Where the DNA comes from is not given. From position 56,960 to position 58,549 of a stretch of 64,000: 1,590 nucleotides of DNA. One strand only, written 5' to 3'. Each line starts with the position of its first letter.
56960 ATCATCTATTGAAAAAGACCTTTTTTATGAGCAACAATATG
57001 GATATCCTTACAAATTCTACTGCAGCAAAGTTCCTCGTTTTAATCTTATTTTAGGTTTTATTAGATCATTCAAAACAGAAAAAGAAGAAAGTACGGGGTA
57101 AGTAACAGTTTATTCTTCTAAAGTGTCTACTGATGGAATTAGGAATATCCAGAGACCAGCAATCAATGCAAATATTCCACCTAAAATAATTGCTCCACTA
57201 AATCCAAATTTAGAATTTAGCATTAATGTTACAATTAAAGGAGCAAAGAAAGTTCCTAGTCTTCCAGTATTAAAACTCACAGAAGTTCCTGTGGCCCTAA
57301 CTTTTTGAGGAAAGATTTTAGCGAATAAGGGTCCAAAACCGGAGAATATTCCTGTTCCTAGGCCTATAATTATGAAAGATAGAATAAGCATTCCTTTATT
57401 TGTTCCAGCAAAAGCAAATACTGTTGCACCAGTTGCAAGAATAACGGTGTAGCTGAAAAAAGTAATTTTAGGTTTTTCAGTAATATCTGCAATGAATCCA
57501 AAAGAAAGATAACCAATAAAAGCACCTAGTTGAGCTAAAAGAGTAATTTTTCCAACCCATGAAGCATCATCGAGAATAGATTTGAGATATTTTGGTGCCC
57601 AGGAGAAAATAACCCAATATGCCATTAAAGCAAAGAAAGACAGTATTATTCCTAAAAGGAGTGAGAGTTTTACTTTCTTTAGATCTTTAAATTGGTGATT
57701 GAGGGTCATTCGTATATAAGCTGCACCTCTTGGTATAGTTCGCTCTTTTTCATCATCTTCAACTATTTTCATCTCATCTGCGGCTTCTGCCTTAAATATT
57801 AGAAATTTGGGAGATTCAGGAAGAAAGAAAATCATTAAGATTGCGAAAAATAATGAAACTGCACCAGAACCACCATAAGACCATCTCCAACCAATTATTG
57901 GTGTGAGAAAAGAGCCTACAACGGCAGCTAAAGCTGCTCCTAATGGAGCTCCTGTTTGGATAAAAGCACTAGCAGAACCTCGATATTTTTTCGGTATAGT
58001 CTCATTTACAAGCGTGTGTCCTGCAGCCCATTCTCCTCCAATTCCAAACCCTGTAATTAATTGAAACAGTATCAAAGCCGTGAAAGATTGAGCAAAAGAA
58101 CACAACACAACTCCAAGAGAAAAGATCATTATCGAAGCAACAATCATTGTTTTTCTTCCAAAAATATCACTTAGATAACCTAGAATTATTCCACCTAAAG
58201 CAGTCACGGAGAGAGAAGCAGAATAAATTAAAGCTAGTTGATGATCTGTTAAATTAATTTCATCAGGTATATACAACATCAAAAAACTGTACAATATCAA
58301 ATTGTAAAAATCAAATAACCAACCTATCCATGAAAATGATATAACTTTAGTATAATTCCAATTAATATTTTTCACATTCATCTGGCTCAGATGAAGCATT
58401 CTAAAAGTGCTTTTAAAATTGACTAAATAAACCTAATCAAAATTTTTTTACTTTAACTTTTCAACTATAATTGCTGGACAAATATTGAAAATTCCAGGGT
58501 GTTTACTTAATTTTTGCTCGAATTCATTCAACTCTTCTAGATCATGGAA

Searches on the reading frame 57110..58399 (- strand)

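Call 11: search_protein_families(library=ncbifam, proteins=[window:57110-58399:-], max_evalue=0.00001)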
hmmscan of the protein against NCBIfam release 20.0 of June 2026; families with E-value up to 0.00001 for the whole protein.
window:57110-58399:- (429 aa): 48 families (the best 25 are shown)
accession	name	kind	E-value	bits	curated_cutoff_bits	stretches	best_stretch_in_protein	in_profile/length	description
TIGR00895.1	2A0115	subfamily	3.4e-61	207.4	418.55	1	11-394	10-398/398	aromatic acid/H+ symport family MFS transporter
TIGR00891.1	2A0112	subfamily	1.3e-46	159.4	552.9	1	8-397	2-391/405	sialate:H+ symport family MFS transporter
NF003024.0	PRK03893.1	subfamily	6.3e-44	150.6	604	2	9-207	12-206/497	sialate:H+ symport family MFS transporter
NF008586.0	PRK11551.1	equivalog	2.3e-37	129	410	1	46-418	43-392/406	3-(3-hydroxy-phenyl)propionate transporter MhpT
NF008963.0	PRK12307.1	equivalog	8.9e-34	117.3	637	1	10-406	10-392/426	MFS transporter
TIGR00893.1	2A0114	subfamily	9.4e-32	110.4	395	1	26-421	2-398/399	D-galactonate transporter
TIGR00881.1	2A0104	subfamily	1e-27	97.2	407.75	1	24-403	1-378/379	phosphoglycerate transporter protein PgtP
TIGR00898.1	2A0119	subfamily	7.6e-27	94.3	550.75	1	66-420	139-495/506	cation transport protein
TIGR00879.1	SP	subfamily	8e-27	94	237.8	1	20-256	60-322/510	sugar porter family MFS transporter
NF053517.1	HbztTptrPcaK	equivalog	3.5e-26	92.2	770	1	46-414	47-421/437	4-hydroxybenzoate transporter PcaK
NF052357.1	GlucTporGlcPStph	equivalog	6.3e-24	84.6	750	1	25-384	14-385/445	glucose transporter GlcP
TIGR00883.1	2A0106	subfamily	3.4e-23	82.3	443.45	1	28-399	3-383/400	metabolite/H+ symporter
TIGR00880.1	2_A_01_02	superfamily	7.3e-23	81.2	131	1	66-195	11-140/141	multidrug resistance protein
NF008654.0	PRK11652.1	equivalog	1.3e-15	57.2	479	1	43-197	34-188/397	multidrug efflux MFS transporter EmrD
NF033135.1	cmx_cmrA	equivalog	1.5e-14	53.8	400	1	68-414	53-369/374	Cmx/CmrA family chloramphenicol efflux MFS transporter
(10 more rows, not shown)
